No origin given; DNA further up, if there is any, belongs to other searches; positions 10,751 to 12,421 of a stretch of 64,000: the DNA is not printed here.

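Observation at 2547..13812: Nine coupled genes form a single-locus Glt/Nfs-type trans-envelope machine with no motor in sight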

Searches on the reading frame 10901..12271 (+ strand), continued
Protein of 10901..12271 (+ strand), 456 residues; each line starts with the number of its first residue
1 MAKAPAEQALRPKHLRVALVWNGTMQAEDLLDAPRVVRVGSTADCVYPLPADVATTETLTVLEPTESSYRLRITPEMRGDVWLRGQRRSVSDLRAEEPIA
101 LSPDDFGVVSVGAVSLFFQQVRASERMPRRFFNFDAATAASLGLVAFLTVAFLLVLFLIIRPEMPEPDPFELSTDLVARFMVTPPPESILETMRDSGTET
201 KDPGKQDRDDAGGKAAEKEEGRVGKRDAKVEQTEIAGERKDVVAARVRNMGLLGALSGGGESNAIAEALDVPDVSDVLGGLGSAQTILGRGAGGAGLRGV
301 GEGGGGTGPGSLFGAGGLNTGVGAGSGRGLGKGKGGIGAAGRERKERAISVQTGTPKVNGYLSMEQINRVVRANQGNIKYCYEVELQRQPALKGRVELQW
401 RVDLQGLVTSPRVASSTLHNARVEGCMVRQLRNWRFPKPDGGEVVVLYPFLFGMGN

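Call 72: find_homologous_proteins(query=P0170, max_evalue=1e-10)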
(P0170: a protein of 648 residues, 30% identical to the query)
Query P0170 (648 aa): 286 proteins with E <= 1e-10 among 8000 candidates; the best 120 are listed.
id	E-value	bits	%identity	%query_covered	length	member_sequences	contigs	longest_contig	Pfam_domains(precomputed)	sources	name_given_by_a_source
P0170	0.0e+0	1435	100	100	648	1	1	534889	PF00498.32,PF16697.11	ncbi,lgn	-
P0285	3.3e-231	787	58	100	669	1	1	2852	PF00498.32,PF16697.11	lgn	-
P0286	3.0e-226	771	57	100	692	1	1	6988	PF00498.32,PF16697.11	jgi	jgi:hypothetical protein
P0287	5.2e-223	760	57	100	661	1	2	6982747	PF00498.32,PF16697.11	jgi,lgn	jgi:hypothetical protein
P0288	6.9e-221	753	59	72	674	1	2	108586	PF00498.32,PF16697.11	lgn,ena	-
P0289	3.3e-218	744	56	100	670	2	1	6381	PF00498.32,PF16697.11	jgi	-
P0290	6.9e-217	740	59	68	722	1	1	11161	PF00498.32,PF16697.11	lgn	-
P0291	6.3e-214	730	60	67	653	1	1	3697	PF00498.32,PF16697.11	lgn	-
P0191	1.9e-212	725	52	100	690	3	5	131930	PF00498.32,PF16697.11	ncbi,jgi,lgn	jgi:hypothetical protein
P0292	2.1e-211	722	53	100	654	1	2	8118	PF00498.32,PF16697.11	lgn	-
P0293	3.3e-211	721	55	68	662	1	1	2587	PF00498.32,PF16697.11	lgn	-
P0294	2.2e-210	719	54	100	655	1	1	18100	PF00498.32,PF16697.11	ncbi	-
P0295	1.5e-209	716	54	100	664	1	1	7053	PF00498.32,PF16697.11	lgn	-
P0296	4.3e-209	714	58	71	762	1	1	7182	PF00498.32,PF16697.11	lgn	-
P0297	6.4e-208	710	58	69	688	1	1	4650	PF00498.32,PF16697.11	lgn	-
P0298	3.2e-207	708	52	100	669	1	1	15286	PF00498.32,PF16697.11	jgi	jgi:hypothetical protein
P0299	1.2e-206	706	51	100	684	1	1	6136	PF00498.32,PF16697.11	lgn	-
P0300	1.5e-206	706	53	100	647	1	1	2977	PF00498.32,PF16697.11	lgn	-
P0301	4.0e-206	704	48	28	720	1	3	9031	PF00498.32,PF16697.11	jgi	jgi:FHA domain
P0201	1.9e-205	702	66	18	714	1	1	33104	PF00498.32,PF16697.11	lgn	-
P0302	3.9e-204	698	68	18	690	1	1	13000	PF00498.32,PF16697.11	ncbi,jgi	jgi:hypothetical protein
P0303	1.9e-202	692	56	72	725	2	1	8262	PF00498.32,PF16697.11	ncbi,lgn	-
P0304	1.6e-201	689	52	100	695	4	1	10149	PF00498.32,PF16697.11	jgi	-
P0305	8.1e-201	687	51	100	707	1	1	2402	PF00498.32,PF16697.11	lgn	-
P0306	3.3e-200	685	48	100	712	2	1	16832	PF00498.32,PF16697.11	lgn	-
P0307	4.4e-200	685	56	68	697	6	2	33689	PF00498.32,PF16697.11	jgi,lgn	-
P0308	5.1e-200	684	58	69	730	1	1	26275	PF00498.32,PF16697.11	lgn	-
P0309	7.0e-200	684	54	72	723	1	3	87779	PF00498.32,PF16697.11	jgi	jgi:hypothetical protein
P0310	8.8e-200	684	54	73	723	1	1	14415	PF00498.32,PF16697.11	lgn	-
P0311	9.8e-200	683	69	17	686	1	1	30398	PF00498.32,PF16697.11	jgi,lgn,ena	jgi:hypothetical protein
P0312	1.0e-199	683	51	100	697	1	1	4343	PF00498.32,PF16697.11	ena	-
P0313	1.3e-199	683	52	100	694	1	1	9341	PF00498.32,PF16697.11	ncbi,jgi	jgi:pSer/pThr/pTyr-binding forkhead associated (FHA) protein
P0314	5.1e-199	681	66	16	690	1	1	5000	PF00498.32,PF16697.11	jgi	jgi:hypothetical protein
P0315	1.0e-198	680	53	100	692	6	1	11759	PF00498.32,PF16697.11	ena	-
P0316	1.7e-198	679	51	100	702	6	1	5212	PF00498.32,PF16697.11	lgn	-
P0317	3.3e-198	678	71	15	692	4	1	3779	PF00498.32,PF16697.11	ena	-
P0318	3.7e-198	678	73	16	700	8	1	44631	PF00498.32,PF16697.11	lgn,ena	-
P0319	1.2e-197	677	52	100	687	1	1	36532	PF00498.32,PF16697.11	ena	-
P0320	1.7e-197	676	57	68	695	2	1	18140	PF00498.32,PF16697.11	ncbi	-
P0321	3.0e-197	675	51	100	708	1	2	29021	PF00498.32,PF16697.11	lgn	-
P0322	3.1e-197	675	55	68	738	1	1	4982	PF00498.32,PF16697.11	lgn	-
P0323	3.5e-197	675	56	68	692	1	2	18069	PF00498.32,PF16697.11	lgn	-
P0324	3.9e-197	675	57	68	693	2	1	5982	PF00498.32,PF16697.11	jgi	jgi:pSer/pThr/pTyr-binding forkhead associated (FHA) protein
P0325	1.0e-196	673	51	100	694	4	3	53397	PF00498.32,PF16697.11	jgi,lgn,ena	-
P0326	1.1e-196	673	49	100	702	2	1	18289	PF00498.32,PF16697.11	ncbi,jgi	jgi:hypothetical protein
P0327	5.7e-196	671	50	100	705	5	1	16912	PF00498.32,PF16697.11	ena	-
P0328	8.5e-196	670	49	100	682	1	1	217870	PF00498.32,PF16697.11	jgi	jgi:hypothetical protein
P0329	2.9e-195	669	50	100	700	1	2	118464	PF00498.32,PF16697.11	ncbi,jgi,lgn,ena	jgi:hypothetical protein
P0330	6.7e-195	667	51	98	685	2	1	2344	PF00498.32,PF16697.11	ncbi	ncbi:MAG TPA: AgmX/PglI C-terminal domain-containing protein, partial [Myxococcota bacterium]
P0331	1.2e-194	667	56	70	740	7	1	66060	PF00498.32,PF16697.11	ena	-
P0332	1.3e-194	666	56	68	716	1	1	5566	PF00498.32,PF16697.11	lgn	-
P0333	3.8e-194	665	55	68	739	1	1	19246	PF00498.32,PF16697.11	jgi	jgi:hypothetical protein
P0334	3.8e-194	665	48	100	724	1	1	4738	PF00498.32,PF16697.11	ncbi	-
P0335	4.1e-194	665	51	100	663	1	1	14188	PF00498.32,PF16697.11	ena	-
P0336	5.4e-194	664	57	68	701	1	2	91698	PF00498.32,PF16697.11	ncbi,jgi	jgi:pSer/pThr/pTyr-binding forkhead associated (FHA) protein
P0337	1.9e-193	663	50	100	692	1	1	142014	PF00498.32,PF16697.11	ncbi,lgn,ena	-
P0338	1.9e-192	659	53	70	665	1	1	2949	PF00498.32,PF16697.11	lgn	-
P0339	8.8e-192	657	54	68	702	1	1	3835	PF00498.32,PF16697.11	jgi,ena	-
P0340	1.6e-190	653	49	100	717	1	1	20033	PF00498.32,PF16697.11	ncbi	-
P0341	5.5e-190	651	71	17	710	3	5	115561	PF00498.32,PF16697.11,PF02095.22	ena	-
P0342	2.9e-184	632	47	22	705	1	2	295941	PF00498.32,PF16697.11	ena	-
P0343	7.4e-184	631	47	100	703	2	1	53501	PF00498.32,PF16697.11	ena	-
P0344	2.2e-182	626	46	100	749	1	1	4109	PF00498.32,PF16697.11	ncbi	-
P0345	7.7e-181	621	53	73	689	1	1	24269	PF00498.32,PF16697.11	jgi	jgi:hypothetical protein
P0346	2.8e-179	616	45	100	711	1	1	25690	PF00498.32,PF16697.11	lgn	-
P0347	4.8e-177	608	48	100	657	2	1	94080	PF00498.32,PF16697.11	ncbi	-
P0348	3.5e-176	606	47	100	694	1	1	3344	PF00498.32,PF16697.11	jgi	jgi:hypothetical protein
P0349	4.7e-175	602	48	100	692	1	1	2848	PF00498.32,PF16697.11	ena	-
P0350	9.1e-175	601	47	66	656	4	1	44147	PF00498.32,PF16697.11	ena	-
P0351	2.1e-174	600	56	67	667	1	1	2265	PF00498.32,PF16697.11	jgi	jgi:hypothetical protein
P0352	3.4e-174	599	48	100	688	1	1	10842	PF00498.32,PF16697.11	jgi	jgi:hypothetical protein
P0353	6.9e-169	581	49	68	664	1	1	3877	PF00498.32,PF16697.11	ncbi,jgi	jgi:hypothetical protein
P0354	1.2e-168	581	51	69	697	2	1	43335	PF00498.32,PF16697.11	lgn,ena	-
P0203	6.0e-159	549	43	100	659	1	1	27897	PF00498.32,PF16697.11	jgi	jgi:pSer/pThr/pTyr-binding forkhead associated (FHA) protein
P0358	4.7e-156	539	44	100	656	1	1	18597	PF00498.32,PF16697.11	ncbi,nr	ncbi:MAG: AgmX/PglI C-terminal domain-containing protein [Deltaproteobacteria bacterium]|nr:AgmX/Pgl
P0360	3.8e-147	510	42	100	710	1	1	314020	PF00498.32,PF16697.11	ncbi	ncbi:MAG: AgmX/PglI C-terminal domain-containing protein [Pseudomonadota bacterium]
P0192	1.4e-145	504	43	100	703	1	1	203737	PF00498.32,PF16697.11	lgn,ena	-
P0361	1.3e-140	488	42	100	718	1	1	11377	PF00498.32,PF16697.11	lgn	-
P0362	8.6e-139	482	45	68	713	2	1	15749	PF00498.32,PF16697.11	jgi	-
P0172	4.8e-131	456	42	69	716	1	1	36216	PF00498.32,PF16697.11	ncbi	-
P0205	1.7e-129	451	41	100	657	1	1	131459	PF00498.32,PF16697.11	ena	-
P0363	1.3e-125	439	42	66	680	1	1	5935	PF00498.32,PF16697.11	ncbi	ncbi:MAG: AgmX/PglI C-terminal domain-containing protein [Myxococcota bacterium]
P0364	1.2e-124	435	43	69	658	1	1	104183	PF00498.32,PF16697.11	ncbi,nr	ncbi:MAG: AgmX/PglI C-terminal domain-containing protein [Deltaproteobacteria bacterium]|nr:AgmX/Pgl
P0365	5.7e-122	426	41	69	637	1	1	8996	PF03544.20,PF00498.32,PF16697.11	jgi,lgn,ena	-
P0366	2.8e-118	414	43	69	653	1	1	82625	PF03544.20,PF00498.32,PF16697.11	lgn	-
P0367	1.9e-115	405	37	100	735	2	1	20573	PF00498.32,PF16697.11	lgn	-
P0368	2.3e-115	405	38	71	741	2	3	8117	PF00498.32,PF16697.11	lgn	-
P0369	1.2e-114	402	37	74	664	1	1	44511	PF00498.32,PF16697.11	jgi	jgi:hypothetical protein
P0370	5.8e-114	400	37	68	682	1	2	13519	PF00498.32,PF16697.11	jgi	jgi:outer membrane biosynthesis protein TonB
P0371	1.1e-113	399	37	68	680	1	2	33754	PF00498.32,PF16697.11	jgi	jgi:outer membrane biosynthesis protein TonB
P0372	2.4e-112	395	38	68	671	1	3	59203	PF00498.32,PF16697.11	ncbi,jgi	jgi:hypothetical protein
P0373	2.6e-112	395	36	68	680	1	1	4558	PF00498.32,PF16697.11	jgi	-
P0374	4.1e-112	394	36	68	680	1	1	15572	PF00498.32,PF16697.11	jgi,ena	-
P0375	4.2e-112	394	37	73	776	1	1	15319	PF00498.32,PF16697.11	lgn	-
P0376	2.1e-111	392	36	68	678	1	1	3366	PF00498.32,PF16697.11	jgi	-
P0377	4.9e-111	390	43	54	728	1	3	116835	PF00498.32,PF16697.11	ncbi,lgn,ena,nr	ncbi:MAG: TonB family protein [Deltaproteobacteria bacterium]|nr:TonB family protein [Deltaproteobac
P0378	2.1e-110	388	38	100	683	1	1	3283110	PF00498.32,PF16697.11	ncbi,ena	-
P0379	2.3e-110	388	37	74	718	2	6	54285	PF00498.32,PF16697.11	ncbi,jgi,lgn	jgi:hypothetical protein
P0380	1.7e-109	385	38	68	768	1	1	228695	PF00498.32,PF16697.11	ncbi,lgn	ncbi:MAG: AgmX/PglI C-terminal domain-containing protein [Myxococcota bacterium]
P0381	2.7e-109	385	47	18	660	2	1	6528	PF00498.32,PF16697.11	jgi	-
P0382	1.2e-108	382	39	67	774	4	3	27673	PF00498.32,PF16697.11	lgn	-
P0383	4.1e-108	381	36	69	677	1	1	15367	PF00498.32,PF16697.11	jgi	-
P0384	7.7e-108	380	36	100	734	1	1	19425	PF00498.32,PF16697.11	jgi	jgi:hypothetical protein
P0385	1.2e-107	379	47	18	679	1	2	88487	PF00498.32,PF16697.11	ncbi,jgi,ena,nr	ncbi:MAG TPA: adventurous gliding motility protein GltG [Anaeromyxobacteraceae bacterium]|nr:adventu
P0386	1.3e-107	379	50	18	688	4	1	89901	PF00498.32,PF16697.11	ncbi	-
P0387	2.2e-107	378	37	100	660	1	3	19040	PF00498.32,PF16697.11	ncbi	-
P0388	2.9e-107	378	55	17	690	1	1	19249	PF00498.32,PF16697.11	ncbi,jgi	jgi:hypothetical protein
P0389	7.9e-107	376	37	99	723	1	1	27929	PF00498.32,PF16697.11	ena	-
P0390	8.3e-107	376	36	69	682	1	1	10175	PF00498.32,PF16697.11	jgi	jgi:hypothetical protein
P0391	8.8e-107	376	34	69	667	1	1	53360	PF00498.32,PF16697.11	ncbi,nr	ncbi:MAG TPA: adventurous gliding motility protein GltG [Anaeromyxobacter sp.]|nr:adventurous glidin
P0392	1.0e-106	376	39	67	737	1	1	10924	PF00498.32,PF16697.11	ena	-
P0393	2.0e-106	375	47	18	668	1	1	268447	PF00498.32,PF16697.11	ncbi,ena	-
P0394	3.5e-106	374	35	66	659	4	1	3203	PF00498.32,PF16697.11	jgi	jgi:hypothetical protein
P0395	4.2e-106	374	36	66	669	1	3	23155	PF00498.32,PF16697.11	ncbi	-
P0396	7.2e-106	373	37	66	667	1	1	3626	PF00498.32,PF16697.11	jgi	jgi:hypothetical protein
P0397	8.8e-106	373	36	69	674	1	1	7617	PF00498.32,PF16697.11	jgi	-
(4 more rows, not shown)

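Call 87: search_protein_families(library=ncbifam, proteins=[L086:1759-2493:+, L086:2490-3176:+, L086:3192-5093:+, L086:5090-8449:+, L086:8450-9697:+, L086:9740-9997:+, L086:12001-19494:+, L086:19657-21555:+], max_evalue=0.00001)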
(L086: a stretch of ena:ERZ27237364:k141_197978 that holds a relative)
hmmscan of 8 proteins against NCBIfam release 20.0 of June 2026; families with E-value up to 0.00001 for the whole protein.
L086:1759-2493:+ (244 aa): 1 family
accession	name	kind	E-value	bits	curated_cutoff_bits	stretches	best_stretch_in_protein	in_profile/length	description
TIGR04565.1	OMP_myx_plus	subfamily_domain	2.8e-24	85.9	60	1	81-221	3-148/161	outer membrane beta-barrel domain-containing protein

L086:2490-3176:+ (228 aa): 1 family
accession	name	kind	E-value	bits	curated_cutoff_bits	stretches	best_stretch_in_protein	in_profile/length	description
TIGR04565.1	OMP_myx_plus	subfamily_domain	8.3e-30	103.9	60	1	50-223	2-161/161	outer membrane beta-barrel domain-containing protein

L086:3192-5093:+ (633 aa): 1 family
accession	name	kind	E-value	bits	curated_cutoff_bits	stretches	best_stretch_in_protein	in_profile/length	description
NF033756.1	gliding_GltC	equivalog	2.2e-184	614.7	450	1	111-626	122-621/622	adventurous gliding motility protein GltC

L086:5090-8449:+ (1119 aa): 3 families
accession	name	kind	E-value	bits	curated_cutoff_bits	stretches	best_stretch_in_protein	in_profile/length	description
TIGR02795.1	tol_pal_ybgF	equivalog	3.4e-23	82.5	90.1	1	673-777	14-118/119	tol-pal system protein YbgF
NF008068.0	PRK10803.1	equivalog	2.5e-10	40.8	383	0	134-249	133-243/263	cell division protein CpoB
TIGR03302.1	OM_YfiO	subfamily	9e-09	35.2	81.4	1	181-312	33-159/239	outer membrane protein assembly factor BamD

L086:8450-9697:+ (415 aa): 13 families
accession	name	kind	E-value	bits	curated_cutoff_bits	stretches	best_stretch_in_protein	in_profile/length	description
NF033758.1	gliding_GltE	equivalog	1.2e-55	189.2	225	1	40-373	40-377/411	adventurous gliding motility TPR repeat lipoprotein GltE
TIGR02917.1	PEP_TPR_lipo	equivalog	4.9e-26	90.9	312.2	2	196-352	135-290/899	XrtA/PEP-CTERM system TPR-repeat protein PrsT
NF040959.1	MamA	equivalog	6.4e-20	71.5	200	2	190-347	41-197/204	magnetosome protein MamA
NF033762.1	social_mot_Tgl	equivalog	6.4e-13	48.6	225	1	60-191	41-175/252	social motility TPR repeat lipoprotein Tgl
TIGR02521.1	type_IV_pilW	equivalog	8.8e-12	45.1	154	0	196-275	145-224/234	type IV pilus biogenesis/stability protein PilW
NF033920.0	C39_PA2778_fam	equivalog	2.1e-11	43.7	150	0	214-318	149-254/255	PA2778 family cysteine peptidase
TIGR00540.1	TPR_hemY_coli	hypoth_equivalog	5.1e-11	42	142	1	196-314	271-385/385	heme biosynthesis-associated TPR protein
TIGR03939.1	PGA_TPR_OMP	equivalog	7.6e-10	37.6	366.65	0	98-191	100-193/800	poly-beta-1,6 N-acetyl-D-glucosamine export porin PgaA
NF008757.0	PRK11788.1-5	equivalog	8e-10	38.4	363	0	61-192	191-322/388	lipopolysaccharide assembly protein LapB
NF008755.0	PRK11788.1-3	equivalog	5.3e-08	32.6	430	0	61-206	191-336/388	lipopolysaccharide assembly protein LapB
TIGR02795.1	tol_pal_ybgF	equivalog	1e-07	32.6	90.1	0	83-154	38-112/119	tol-pal system protein YbgF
NF008520.0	PRK11447.1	equivalog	4.8e-06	24.7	858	0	131-258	282-423/1157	cellulose synthase complex outer membrane protein BcsC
TIGR02552.1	LcrH_SycD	equivalog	5.6e-06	26.1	104.8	0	267-328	31-92/136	SycD/LcrH family type III secretion system chaperone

L086:9740-9997:+ (85 aa): 1 family
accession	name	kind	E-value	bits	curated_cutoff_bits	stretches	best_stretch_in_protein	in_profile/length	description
NF033764.1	gliding_CglF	equivalog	1.2e-35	121.4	90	1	4-85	6-88/88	adventurous gliding motility protein CglF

L086:12001-19494:+ (2497 aa): 12 families
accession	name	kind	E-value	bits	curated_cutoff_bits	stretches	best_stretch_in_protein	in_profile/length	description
TIGR02917.1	PEP_TPR_lipo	equivalog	4.3e-57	193.6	312.2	5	1451-1711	540-787/899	XrtA/PEP-CTERM system TPR-repeat protein PrsT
NF040959.1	MamA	equivalog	7.2e-47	159.5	200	2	1751-1864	90-199/204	magnetosome protein MamA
TIGR02521.1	type_IV_pilW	equivalog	1.2e-35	123.2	154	1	1810-1941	71-198/234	type IV pilus biogenesis/stability protein PilW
NF008757.0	PRK11788.1-5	equivalog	1.8e-34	119.6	363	2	1820-1939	51-168/388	lipopolysaccharide assembly protein LapB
NF008756.0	PRK11788.1-4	equivalog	6.3e-24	84.7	474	0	1896-2092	125-313/389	lipopolysaccharide assembly protein LapB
NF052312.1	T9SS_PorW_SprE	equivalog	1.4e-18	66.9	250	0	865-915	542-592/716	type IX secretion system periplasmic lipoprotein PorW/SprE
NF040561.1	PrimPol_Msp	equivalog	1.3e-15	57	200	0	1025-1098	37-99/515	CRISPR-associated primase-polymerase type A1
NF033758.1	gliding_GltE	equivalog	5e-13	48.8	225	0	1807-1897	89-173/411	adventurous gliding motility TPR repeat lipoprotein GltE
NF002725.1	PRK02603.1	equivalog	1.9e-12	47.6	143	0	1807-1906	38-141/173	photosystem I assembly protein Ycf3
NF047507.1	TPR_BatC_Lepto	exception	8.5e-12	45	175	0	1850-1916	70-134/214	TPR repeat-containing protein BatC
NF008753.0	PRK11788.1-1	equivalog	1.7e-11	43.9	395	0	1820-2072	51-296/389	lipopolysaccharide assembly protein LapB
NF033762.1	social_mot_Tgl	equivalog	3.9e-07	29.7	225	0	1876-1938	29-92/252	social motility TPR repeat lipoprotein Tgl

L086:19657-21555:+ (632 aa): 3 families
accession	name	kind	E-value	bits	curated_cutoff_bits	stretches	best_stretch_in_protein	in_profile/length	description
NF033761.1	gliding_GltJ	equivalog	5.6e-92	309.9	450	2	1-315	1-308/671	adventurous gliding motility protein GltJ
TIGR02098.1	MJ0042_CXXC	domain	1.2e-12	47.3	20.9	1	1-37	1-37/38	MJ0042-type zinc finger domain-containing protein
NF033768.1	myxo_SS_tail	domain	2.7e-09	37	40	1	548-632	2-91/92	AgmX/PglI C-terminal domain-containing protein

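Call 98: find_encoding_contigs(protein=P0378, flank=10000, max_places=1)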
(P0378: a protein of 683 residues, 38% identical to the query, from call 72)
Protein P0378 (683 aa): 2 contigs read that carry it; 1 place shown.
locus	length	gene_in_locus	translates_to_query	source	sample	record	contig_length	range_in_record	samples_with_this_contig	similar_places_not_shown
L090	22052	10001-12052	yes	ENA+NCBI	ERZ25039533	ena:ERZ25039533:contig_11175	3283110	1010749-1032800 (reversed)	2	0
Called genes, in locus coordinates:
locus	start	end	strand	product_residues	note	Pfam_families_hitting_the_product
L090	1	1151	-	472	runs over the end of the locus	PF00092:VWA, PF13519:VWA_2, PF13768:VWA_3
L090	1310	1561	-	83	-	-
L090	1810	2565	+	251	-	-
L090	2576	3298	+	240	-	PF07719:TPR_2 (faint), PF12895:ANAPC3 (weak), PF14559:TPR_19 (weak)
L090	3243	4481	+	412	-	PF00515:TPR_1 (faint), PF07719:TPR_2 (faint)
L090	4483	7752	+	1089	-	PF00515:TPR_1 (faint), PF07719:TPR_2 (faint), PF13174:TPR_6 (faint), PF13181:TPR_8 (faint), PF14559:TPR_19 (faint), PF13424:TPR_12 (faint), PF13428:TPR_14 (faint), PF13432:TPR_16 (weak), +3 more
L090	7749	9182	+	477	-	PF13432:TPR_16 (weak), PF00515:TPR_1 (weak), PF07719:TPR_2 (weak), PF23914:TPR_CcmH_CycH (weak), PF13432:TPR_16 (weak), PF14559:TPR_19 (weak), PF13424:TPR_12, PF13432:TPR_16, +15 more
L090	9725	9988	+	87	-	-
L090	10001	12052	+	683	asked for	PF16697:Yop-YscD_cpl, PF00498:FHA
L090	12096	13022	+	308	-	PF23023:Anti-Pycsar_Apyc1, PF00753:Lactamase_B, PF12706:Lactamase_B_2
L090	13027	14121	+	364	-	PF02163:Peptidase_M50 (faint)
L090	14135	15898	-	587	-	PF03600:CitMHS, PF02080:TrkA_C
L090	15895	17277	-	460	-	PF01406:tRNA-synt_1e, PF01921:tRNA-synt_1f (faint), PF09334:tRNA-synt_1g (faint)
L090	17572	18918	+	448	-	PF03411:Peptidase_M74, PF01476:LysM, PF12680:SnoaL_2, PF14534:DUF4440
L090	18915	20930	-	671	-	-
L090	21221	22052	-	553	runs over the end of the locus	PF01590:GAF, PF13185:GAF_2, PF13492:GAF_3 (weak), PF01966:HD (faint), PF13487:HD_5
